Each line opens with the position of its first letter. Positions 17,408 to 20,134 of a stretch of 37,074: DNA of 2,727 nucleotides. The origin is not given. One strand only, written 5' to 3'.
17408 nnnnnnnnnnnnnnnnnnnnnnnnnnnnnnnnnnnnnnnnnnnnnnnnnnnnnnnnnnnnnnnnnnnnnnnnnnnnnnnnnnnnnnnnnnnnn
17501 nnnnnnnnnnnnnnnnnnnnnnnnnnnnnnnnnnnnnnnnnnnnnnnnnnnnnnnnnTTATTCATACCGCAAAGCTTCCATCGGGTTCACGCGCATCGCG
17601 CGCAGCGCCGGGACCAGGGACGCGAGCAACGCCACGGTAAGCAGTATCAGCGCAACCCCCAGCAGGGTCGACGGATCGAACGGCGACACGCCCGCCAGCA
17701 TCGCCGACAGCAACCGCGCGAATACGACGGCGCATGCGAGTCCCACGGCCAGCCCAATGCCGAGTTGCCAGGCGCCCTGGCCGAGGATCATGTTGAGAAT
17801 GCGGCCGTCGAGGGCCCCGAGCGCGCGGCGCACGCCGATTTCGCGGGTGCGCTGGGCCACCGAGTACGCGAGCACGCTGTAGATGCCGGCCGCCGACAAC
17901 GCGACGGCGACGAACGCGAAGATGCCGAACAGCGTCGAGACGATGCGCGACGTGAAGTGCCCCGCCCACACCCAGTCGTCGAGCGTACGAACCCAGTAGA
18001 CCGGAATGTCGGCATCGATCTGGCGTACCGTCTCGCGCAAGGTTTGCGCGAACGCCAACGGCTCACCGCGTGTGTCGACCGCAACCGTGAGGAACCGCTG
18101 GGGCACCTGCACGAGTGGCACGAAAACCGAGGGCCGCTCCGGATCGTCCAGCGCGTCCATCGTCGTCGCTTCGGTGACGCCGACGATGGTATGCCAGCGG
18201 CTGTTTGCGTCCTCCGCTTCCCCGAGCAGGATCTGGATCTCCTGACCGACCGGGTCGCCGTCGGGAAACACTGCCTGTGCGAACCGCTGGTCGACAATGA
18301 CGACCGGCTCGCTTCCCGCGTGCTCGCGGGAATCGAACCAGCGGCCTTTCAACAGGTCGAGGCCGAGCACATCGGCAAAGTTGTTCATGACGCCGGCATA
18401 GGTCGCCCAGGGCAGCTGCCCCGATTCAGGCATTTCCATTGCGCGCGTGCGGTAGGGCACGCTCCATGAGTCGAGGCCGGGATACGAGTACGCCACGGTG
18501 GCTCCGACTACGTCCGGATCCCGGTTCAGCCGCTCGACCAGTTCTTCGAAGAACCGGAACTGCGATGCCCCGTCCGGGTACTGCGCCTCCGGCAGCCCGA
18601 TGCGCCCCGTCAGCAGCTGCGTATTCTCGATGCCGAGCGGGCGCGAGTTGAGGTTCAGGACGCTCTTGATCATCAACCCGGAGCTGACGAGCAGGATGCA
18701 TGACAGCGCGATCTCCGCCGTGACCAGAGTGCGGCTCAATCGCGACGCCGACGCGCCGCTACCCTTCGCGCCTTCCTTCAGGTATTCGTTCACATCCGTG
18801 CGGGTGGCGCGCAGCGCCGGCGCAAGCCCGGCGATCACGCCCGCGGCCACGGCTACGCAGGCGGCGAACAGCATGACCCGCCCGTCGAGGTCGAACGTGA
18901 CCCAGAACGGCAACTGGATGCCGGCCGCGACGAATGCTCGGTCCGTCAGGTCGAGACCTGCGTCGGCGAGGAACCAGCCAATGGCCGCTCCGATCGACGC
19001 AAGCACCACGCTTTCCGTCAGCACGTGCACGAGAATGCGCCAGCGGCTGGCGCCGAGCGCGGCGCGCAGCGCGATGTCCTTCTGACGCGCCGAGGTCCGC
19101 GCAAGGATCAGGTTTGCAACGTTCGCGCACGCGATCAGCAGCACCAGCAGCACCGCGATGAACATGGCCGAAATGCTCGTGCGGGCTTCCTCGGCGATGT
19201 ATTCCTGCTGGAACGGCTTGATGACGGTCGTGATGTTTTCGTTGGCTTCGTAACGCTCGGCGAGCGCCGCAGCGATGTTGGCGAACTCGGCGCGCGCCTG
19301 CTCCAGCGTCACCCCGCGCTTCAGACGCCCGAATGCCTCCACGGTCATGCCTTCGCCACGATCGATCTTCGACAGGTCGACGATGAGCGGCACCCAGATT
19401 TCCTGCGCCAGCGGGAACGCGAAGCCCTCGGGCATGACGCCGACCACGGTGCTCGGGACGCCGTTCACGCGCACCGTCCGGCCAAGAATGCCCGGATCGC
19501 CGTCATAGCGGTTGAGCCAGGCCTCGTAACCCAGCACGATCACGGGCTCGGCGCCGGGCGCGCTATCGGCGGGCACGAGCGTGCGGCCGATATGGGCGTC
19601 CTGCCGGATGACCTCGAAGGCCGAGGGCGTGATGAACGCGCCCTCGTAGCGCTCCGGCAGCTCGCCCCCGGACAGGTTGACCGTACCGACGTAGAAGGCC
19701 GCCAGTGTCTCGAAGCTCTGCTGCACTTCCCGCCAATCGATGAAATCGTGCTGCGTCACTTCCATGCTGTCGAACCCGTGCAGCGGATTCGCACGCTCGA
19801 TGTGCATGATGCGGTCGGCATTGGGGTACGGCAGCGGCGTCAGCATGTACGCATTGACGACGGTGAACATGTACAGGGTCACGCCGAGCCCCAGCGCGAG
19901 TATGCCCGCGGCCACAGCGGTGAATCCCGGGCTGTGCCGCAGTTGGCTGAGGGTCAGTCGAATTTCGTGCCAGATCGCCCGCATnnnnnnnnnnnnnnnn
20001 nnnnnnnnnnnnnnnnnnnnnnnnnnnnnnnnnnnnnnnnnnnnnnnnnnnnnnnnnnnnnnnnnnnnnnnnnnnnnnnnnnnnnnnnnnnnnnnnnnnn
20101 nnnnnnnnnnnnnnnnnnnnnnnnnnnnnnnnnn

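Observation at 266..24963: Nine intact ADOP-type permease paralogues plus one relic in a single co-oriented array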

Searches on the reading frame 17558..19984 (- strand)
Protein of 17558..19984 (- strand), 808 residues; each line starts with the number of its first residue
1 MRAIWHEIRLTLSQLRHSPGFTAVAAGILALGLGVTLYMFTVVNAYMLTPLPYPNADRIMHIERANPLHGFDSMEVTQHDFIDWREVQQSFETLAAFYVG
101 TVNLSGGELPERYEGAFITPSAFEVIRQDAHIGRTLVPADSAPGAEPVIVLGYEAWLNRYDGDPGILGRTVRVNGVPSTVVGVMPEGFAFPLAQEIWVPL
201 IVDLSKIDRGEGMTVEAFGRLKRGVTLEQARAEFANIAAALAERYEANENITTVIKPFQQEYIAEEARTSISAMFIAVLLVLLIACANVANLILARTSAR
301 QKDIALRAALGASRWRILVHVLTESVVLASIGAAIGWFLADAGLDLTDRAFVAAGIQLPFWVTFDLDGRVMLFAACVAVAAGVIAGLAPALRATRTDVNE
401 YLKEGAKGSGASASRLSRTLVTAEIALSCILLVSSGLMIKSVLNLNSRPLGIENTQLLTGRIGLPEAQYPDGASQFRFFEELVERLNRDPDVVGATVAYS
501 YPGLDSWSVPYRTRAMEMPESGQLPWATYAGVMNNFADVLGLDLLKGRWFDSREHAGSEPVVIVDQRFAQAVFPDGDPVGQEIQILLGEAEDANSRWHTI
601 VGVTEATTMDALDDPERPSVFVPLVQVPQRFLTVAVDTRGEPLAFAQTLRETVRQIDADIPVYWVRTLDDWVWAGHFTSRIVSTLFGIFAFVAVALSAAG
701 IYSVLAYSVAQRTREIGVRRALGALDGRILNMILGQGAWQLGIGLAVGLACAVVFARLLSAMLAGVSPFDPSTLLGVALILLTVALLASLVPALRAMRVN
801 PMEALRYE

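Call 6: search_protein_families(library=ncbifam, proteins=[window:17558-19984:-], max_evalue=0.00001)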
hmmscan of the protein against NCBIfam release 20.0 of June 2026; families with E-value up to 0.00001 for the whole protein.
window:17558-19984:- (808 aa): 5 families
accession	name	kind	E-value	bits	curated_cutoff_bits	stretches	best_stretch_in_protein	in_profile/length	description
TIGR03434.1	ADOP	subfamily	4.2e-250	832.2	622.3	1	4-808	1-803/803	ADOP family duplicated permease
NF007826.0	PRK10535.1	equivalog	3.3e-23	81.8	966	2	528-806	368-646/648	macrolide ABC transporter ATP-binding protein/permease MacB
TIGR02212.1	lolCE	equivalog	4e-14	52.4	362.45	1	681-808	264-411/411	lipoprotein-releasing ABC transporter permease subunit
NF008357.0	PRK11146.1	exception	7.4e-06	25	439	0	249-396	249-405/414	lipoprotein-releasing ABC transporter permease subunit LolE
NF038008.1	ABC_perm_DarB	equivalog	9e-06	23.9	700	0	267-332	269-334/777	darobactin export ABC transporter permease subunit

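Call 7: search_protein_families(library=pfam, proteins=[window:17558-19984:-], max_evalue=0.001)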
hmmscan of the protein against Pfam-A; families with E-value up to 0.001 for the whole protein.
window:17558-19984:- (808 aa): 2 families
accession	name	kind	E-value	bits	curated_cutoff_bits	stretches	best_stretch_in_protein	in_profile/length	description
PF12704.14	MacB_PCD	-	2.8e-31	109.9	27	2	22-236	1-206/207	MacB-like periplasmic core domain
PF02687.27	FtsX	-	3.4e-29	101.8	25.5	2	688-801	2-120/120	FtsX-like permease C-terminal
